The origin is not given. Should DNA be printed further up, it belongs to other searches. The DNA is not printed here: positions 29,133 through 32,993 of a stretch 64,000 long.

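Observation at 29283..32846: Internal duplication of an unrecognised about 70-aa helical module in a low-complexity nuclear-looking protein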

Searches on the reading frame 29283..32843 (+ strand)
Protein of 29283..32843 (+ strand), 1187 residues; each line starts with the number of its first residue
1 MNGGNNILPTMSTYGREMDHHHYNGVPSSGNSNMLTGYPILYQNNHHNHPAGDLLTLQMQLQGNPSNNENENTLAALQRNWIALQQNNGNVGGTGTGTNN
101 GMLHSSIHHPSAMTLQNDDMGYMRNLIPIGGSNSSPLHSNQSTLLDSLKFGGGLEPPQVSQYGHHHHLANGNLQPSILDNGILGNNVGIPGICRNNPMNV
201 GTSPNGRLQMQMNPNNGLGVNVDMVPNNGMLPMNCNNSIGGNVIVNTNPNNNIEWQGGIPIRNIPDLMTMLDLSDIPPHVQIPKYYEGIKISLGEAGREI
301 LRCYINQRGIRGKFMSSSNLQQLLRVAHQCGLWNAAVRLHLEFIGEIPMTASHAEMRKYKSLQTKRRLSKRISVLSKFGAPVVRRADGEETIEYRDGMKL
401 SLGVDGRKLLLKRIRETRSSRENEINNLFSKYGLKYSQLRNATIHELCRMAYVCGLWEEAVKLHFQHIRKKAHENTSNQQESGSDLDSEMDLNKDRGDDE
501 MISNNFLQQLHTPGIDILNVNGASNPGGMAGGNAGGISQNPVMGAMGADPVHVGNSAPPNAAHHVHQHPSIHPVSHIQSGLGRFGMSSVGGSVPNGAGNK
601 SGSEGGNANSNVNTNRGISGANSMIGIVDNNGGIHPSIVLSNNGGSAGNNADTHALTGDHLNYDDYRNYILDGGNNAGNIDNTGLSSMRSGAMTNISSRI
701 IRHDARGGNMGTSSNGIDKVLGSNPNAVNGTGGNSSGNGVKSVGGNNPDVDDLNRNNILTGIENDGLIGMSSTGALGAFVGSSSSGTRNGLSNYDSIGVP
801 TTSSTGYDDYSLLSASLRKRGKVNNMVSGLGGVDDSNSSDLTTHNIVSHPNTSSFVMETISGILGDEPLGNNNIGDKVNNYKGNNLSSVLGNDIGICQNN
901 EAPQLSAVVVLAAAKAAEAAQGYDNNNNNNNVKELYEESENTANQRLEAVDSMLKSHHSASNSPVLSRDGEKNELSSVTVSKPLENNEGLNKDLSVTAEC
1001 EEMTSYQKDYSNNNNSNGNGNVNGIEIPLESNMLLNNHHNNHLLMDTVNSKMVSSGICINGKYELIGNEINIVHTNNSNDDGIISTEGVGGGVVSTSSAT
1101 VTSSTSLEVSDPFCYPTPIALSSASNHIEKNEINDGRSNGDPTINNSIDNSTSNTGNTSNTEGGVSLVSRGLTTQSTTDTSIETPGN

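Call 3: search_protein_families(library=pfam, proteins=[window:29283-32843:+], max_evalue=10)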
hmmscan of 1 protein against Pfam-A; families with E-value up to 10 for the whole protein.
window:29283-32843:+ (1187 aa): 1 family
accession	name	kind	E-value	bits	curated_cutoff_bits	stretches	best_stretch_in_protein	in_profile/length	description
PF13176.12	TPR_7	-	0.21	12.2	27.9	0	454-470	12-28/36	Tetratricopeptide repeat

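Call 30: find_encoding_contigs(protein=window:29283-32843:+, flank=2000, max_places=3)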
Protein window:29283-32843:+ (1187 aa): 24 contigs read that carry it; 2 places shown.
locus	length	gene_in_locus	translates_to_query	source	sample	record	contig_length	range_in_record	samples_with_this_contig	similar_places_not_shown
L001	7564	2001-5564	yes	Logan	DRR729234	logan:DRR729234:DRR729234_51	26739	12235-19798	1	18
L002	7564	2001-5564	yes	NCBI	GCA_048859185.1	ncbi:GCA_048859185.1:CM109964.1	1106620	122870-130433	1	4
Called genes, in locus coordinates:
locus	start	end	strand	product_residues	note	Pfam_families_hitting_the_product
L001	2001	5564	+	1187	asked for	-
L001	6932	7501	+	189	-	PF09717:CPW_WPC (faint)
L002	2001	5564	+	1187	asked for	-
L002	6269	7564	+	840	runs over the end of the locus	-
